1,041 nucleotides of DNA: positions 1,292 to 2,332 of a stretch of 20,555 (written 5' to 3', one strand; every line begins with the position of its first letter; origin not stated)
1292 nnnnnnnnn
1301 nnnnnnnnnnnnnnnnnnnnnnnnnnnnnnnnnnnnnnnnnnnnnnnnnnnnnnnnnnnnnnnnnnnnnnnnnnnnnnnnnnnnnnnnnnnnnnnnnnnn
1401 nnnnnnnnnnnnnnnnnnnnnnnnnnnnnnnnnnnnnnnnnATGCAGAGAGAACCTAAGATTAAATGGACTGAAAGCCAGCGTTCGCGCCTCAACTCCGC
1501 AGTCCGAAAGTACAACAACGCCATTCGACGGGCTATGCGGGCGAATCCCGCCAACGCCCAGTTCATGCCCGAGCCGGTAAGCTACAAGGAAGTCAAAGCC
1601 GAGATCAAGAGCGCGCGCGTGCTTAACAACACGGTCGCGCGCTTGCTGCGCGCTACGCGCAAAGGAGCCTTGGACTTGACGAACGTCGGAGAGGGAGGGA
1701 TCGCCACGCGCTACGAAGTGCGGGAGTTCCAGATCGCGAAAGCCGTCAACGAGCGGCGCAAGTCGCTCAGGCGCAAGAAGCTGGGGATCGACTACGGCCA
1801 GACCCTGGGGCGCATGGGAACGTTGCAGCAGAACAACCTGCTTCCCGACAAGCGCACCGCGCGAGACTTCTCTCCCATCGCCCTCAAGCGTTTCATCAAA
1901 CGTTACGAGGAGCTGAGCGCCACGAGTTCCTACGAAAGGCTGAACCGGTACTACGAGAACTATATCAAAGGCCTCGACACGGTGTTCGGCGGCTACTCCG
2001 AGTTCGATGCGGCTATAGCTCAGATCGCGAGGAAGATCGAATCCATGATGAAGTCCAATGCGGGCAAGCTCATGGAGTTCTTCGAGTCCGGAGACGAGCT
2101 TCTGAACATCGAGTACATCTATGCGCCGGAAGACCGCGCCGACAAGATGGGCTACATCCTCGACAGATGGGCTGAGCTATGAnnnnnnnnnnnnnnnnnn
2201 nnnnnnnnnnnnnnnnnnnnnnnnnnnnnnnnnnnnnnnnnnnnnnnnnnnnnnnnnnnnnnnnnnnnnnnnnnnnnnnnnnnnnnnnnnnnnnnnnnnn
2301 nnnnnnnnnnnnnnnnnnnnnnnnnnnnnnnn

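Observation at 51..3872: A phi29-type early operon (p6-like, p5-like, p4-like, terminal protein, polymerase) in a high-GC genome, collinear with the late genes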

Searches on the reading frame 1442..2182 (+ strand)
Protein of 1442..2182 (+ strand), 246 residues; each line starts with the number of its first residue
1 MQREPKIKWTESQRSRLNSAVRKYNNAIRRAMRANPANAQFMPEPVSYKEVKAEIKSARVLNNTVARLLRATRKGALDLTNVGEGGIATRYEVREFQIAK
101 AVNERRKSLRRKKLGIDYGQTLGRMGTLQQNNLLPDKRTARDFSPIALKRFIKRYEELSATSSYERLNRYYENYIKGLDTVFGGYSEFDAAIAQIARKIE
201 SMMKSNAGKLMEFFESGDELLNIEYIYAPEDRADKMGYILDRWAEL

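Call 11: search_protein_families(library=pfam, max_evalue=0.1, proteins=[window:1442-2182:+])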
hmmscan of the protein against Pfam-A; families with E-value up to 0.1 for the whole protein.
window:1442-2182:+ (246 aa): 0 families

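Call 12: search_protein_families(library=phrogs, max_evalue=0.01, proteins=[window:1442-2182:+])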
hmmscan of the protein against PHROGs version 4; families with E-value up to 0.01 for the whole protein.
window:1442-2182:+ (246 aa): 0 families

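Call 36: search_dna_similar(query=window:1442-2182:+, collection=phages, mode=protein, max_evalue=0.01, max_rows=40)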
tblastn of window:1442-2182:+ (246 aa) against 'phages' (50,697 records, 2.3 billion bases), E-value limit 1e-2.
Records with a match: 13; places in all: 13; records where one place covers at least 80% of the query: 4.
Best place of each record, by identity: >=99% 1; <60% 12.
By first word of the organism name: Clostridium 9; Bacteriophage 2; Eggerthella 1; Hungatella 1.
By host as written in the record: Clostridium_AQ sp003481775 DA461 4; Clostridium_AQ sp003481775 DA55 3; - 2; Clostridium_AQ innocuum DA130 2; Eggerthella lenta DSM 2243 1; Hungatella sp. 005845265 CSC17 1.
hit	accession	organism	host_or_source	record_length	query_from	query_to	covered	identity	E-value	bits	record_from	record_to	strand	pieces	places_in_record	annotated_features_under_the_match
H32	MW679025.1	Eggerthella phage LE1-1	Eggerthella lenta DSM 2243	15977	1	246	100%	99.2%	5e-160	496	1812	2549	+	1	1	hypothetical protein | transcriptional regulator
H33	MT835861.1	Bacteriophage sp.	human fecal samples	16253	1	243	99%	42.0%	1e-47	174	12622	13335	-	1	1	record has no annotation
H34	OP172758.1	Hungatella phage CH17P1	Hungatella sp. 005845265 CSC17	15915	1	229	93%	33.0%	3e-22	100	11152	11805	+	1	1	hypothetical protein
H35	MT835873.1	Bacteriophage sp.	human fecal samples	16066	1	246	100%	22.9%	3e-4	47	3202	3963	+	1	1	record has no annotation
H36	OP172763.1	Clostridium phage CI461P1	Clostridium_AQ sp003481775 DA461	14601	7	106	41%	36.0%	3e-11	68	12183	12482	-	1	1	hypothetical protein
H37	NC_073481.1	Clostridium phage CI461P1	Clostridium_AQ sp003481775 DA461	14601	7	106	41%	36.0%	3e-11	68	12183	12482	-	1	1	hypothetical protein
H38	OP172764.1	Clostridium phage CI461P2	Clostridium_AQ sp003481775 DA461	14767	7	106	41%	36.0%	3e-11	68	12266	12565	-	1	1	hypothetical protein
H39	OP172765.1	Clostridium phage CI461P3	Clostridium_AQ sp003481775 DA461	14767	7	106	41%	36.0%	3e-11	68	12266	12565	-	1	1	hypothetical protein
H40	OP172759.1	Clostridium phage CI55P1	Clostridium_AQ sp003481775 DA55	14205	7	106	41%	34.0%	1e-9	64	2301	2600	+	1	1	hypothetical protein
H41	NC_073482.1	Clostridium phage CI55P1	Clostridium_AQ sp003481775 DA55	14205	7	106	41%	34.0%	1e-9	64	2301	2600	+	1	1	hypothetical protein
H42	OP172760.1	Clostridium phage CI55P2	Clostridium_AQ sp003481775 DA55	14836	7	106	41%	34.0%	1e-9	64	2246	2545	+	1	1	hypothetical protein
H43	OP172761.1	Clostridium phage CI130P1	Clostridium_AQ innocuum DA130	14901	7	106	41%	33.0%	1e-9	64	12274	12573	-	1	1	hypothetical protein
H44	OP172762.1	Clostridium phage CI130P2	Clostridium_AQ innocuum DA130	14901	7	106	41%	33.0%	1e-9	64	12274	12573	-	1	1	hypothetical protein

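Call 37: search_solved_structures(query=window:1442-2182:+, max_evalue=10, show_alignments=2)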
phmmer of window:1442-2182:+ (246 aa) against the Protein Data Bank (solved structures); distinct sequences matched with E-value up to 10: 2.
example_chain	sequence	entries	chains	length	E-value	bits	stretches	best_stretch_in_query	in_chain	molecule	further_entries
1sxl_A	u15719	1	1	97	1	12.4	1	121-164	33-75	SEX-LETHAL PROTEIN PROTEIN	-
5z79_A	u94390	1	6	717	1.7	11.7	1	148-211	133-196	Hydroxymethyldihydropterin pyrophosphokinase-dihydropteroate synthase, putative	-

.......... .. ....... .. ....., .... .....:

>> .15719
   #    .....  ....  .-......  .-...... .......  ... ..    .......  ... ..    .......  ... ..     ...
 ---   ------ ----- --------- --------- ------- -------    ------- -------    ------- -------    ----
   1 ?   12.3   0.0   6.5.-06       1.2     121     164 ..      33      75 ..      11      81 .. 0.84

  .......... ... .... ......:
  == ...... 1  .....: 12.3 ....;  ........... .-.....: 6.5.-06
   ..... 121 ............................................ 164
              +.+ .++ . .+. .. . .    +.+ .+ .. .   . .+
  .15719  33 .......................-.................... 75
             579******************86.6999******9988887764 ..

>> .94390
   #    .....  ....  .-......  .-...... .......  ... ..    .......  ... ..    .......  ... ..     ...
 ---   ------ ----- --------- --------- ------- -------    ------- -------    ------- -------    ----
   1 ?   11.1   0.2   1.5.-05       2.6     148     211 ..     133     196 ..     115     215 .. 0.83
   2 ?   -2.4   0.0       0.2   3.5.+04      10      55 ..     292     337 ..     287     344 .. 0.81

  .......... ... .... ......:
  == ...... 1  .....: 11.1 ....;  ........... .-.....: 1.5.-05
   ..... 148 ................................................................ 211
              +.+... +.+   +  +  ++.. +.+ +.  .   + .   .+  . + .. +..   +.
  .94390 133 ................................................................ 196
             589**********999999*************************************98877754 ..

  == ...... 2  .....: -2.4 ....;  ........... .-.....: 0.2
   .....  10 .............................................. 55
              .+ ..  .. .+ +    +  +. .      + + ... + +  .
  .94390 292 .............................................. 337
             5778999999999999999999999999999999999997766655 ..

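Call 38: find_homologous_proteins(query=window:1442-2182:+, max_evalue=0.001)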
Query window:1442-2182:+ (246 aa): 93 proteins with E <= 0.001 among 552 candidates.
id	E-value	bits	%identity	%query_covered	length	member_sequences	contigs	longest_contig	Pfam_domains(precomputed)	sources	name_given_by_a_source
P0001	2.1e-129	448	97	87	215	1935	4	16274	-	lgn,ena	-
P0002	1.4e-127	442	95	87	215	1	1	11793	-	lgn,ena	-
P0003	1.5e-127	442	96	87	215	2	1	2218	-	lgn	-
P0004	1.4e-126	439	97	85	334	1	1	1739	PF05464.18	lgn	-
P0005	6.9e-119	414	89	87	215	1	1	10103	-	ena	-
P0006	3.7e-116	405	75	100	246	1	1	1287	-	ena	-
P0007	1.7e-113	396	85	87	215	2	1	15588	-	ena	-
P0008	1.3e-108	380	70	100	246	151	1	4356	-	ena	-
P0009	5.8e-106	371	68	100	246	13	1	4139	-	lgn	-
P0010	1.1e-105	370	78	87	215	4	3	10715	-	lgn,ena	-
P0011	1.8e-102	360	66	100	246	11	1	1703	-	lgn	-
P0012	8.2e-100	351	70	92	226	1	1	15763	-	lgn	-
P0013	3.3e-99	349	69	92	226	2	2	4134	-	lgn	-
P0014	9.3e-99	348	70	92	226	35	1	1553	-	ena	-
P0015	1.1e-98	348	69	92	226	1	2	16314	-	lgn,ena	-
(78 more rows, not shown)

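Call 40: search_solved_structures(query=A1, max_evalue=10, show_alignments=2)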
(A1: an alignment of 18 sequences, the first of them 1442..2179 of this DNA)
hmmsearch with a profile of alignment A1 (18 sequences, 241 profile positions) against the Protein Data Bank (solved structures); distinct sequences matched with E-value up to 10: 2.
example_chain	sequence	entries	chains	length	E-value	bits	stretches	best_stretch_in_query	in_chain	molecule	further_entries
5e4r_A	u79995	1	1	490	0.002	21.3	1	162-213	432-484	Ketol-acid reductoisomerase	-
8fxf_A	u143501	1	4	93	0.77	12.8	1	69-109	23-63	E3 ubiquitin-protein ligase TRIM56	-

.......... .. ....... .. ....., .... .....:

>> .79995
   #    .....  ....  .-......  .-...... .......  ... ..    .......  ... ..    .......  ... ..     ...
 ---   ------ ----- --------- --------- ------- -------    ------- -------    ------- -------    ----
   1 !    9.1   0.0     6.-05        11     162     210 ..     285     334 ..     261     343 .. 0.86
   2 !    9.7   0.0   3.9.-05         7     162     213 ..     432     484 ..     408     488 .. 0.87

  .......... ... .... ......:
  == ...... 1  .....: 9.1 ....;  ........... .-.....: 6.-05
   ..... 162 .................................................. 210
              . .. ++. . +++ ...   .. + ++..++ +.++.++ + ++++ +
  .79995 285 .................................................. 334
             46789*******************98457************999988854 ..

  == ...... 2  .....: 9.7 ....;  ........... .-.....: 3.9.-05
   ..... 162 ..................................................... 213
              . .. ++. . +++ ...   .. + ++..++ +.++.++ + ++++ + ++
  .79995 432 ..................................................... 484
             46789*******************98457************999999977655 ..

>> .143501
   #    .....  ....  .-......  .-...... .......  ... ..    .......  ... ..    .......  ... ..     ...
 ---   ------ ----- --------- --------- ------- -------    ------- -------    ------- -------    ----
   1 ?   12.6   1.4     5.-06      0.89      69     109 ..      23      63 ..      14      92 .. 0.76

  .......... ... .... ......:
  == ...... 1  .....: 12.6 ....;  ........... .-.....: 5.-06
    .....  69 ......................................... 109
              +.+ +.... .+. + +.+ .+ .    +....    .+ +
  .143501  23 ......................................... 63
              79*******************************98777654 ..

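Call 56: predict_structure(alignment_id=A1)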
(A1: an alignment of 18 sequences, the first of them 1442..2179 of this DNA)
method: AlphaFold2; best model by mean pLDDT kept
length: 246 residues; sequences in the alignment: 18
mean_pLDDT: 85.6   pTM: 0.73
mean pLDDT of the five models: 85.6, 84.8, 84.7, 83.9, 81.5
residues with pLDDT >= 90: 103; 70-90: 117; 50-70: 23; < 50: 3
segments of 3 or more residues with pLDDT < 50: 120-122
pLDDT, mean of each block of 10 residues (from residue 1): 79 96 98 92 94 91 95 95 90 94 86 68 59 83 90 86 84 88 85 91 86 70 70 85 84
secondary structure, 60 per line:
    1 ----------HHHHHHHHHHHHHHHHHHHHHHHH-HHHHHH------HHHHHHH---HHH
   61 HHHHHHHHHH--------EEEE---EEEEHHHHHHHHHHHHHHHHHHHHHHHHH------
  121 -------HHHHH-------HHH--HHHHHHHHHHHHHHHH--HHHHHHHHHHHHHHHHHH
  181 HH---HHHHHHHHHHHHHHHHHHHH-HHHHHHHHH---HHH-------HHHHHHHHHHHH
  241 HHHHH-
elements in order: H11-34 H36-41 H48-54 H58-70 E79-82 E86-89 H90-114 H128-132 H145-160 H163-182 H186-205 H207-215 H229-245

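Call 58: fold_search(model_id=the predicted structure, library=pdb)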
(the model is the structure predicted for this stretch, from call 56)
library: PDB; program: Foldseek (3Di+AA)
matches with E <= 10: 75; with E <= 0.001: 0
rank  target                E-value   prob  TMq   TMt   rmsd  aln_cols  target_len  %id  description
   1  2ex3_B                1.4e-01  0.98  0.38  0.45   7.1       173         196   13  Bacteriophage phi29 DNA polymerase bound to terminal protein (released 2006-03-14)
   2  5zih_B                1.1e+00  0.06  0.15  0.13  21.3       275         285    8  Crystal structure of the red light-activated channelrhodopsin Chrimson. (released 2018-11-21)
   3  5zih_A                1.4e+00  0.05  0.14  0.13  21.3       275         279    8  Crystal structure of the red light-activated channelrhodopsin Chrimson. (released 2018-11-21)
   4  3wqj                  1.5e+00  0.06  0.17  0.18  21.0       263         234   11  Crystal structure of archaerhodopsin-2 at 1.8 angstrom resolution (released 2014-10-15)
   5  5kzl                  1.6e+00  0.06  0.16  0.18  22.3       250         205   12  Structure of Heme Oxygenase from Leptospira interrogans (released 2017-07-26)
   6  1vgo_A                2.0e+00  0.06  0.17  0.18  21.7       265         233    9  Crystal Structure of Archaerhodopsin-2 (released 2005-10-04)
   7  5cwi                  2.4e+00  0.09  0.23  0.24  17.5       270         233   11  Crystal structure of de novo designed helical repeat protein DHR18 (released 2015-12-16)
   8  2p7n                  2.4e+00  0.04  0.12  0.09  22.4       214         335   14  Crystal structure of the Pathogenicity island 1 effector protein from Chromobacterium violaceum. Northeast Structural Ge (released 2007-04-03)
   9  8qv2_D                2.7e+00  0.03  0.12  0.06  28.3       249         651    7  Structure of the native y-Tubulin Ring Complex (yTuRC) capping microtubule minus ends at the spindle pole body (released 2024-04-24)
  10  7unh_A                3.1e+00  0.06  0.17  0.17  20.1       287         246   11  De novo designed chlorophyll dimer protein in apo state, SP2 (released 2023-04-19)
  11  4qid_B                3.1e+00  0.05  0.19  0.20  21.4       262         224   12  Crystal structure of Haloquadratum walsbyi bacteriorhodopsin (released 2015-07-29)
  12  2z55_D                3.3e+00  0.05  0.19  0.19  21.1       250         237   10  Bacterioruberin in the trimeric structure of archaerhodopsin-2 (released 2008-01-01)
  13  4wav_B                3.3e+00  0.04  0.18  0.19  21.1       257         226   12  Crystal Structure of Haloquadratum walsbyi bacteriorhodopsin mutant D93N (released 2015-09-23)
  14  5kyj_E                3.5e+00  0.03  0.15  0.15  20.1       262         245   13  Brain penetrant liver X receptor (LXR) modulators based on a 2,4,5,6-tetrahydropyrrolo[3,4-c]pyrazole core (released 2016-09-21)
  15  1brr_C                3.6e+00  0.04  0.19  0.20  21.6       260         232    9  X-RAY STRUCTURE OF THE BACTERIORHODOPSIN TRIMER/LIPID COMPLEX (released 1998-09-30)
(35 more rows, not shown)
